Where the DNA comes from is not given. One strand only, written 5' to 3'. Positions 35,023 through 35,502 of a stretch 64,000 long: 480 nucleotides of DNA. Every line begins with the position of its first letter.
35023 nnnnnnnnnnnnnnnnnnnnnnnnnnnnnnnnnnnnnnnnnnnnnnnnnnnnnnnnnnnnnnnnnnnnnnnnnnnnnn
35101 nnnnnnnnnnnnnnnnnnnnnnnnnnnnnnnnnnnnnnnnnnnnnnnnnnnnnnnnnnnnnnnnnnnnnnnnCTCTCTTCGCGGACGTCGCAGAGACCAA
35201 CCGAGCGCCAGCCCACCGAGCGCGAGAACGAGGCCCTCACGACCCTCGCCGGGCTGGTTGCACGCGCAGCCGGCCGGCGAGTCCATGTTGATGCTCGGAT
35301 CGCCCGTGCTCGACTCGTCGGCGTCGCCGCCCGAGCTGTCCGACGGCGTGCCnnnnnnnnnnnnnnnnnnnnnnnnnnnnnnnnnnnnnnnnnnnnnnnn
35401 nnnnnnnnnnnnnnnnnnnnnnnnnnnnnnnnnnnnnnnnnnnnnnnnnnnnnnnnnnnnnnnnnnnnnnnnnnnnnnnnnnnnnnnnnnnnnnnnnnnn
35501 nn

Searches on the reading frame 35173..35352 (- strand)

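Call 90: search_protein_families(library=ncbifam, proteins=[window:35173-35352:-], max_evalue=1)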
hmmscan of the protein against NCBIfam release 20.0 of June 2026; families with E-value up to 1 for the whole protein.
window:35173-35352:- (60 aa): 1 family
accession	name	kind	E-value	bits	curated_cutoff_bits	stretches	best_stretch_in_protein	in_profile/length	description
TIGR03901.2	MYXO-CTERM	domain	0.00067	20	20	1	27-59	2-34/34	MYXO-CTERM sorting domain-containing protein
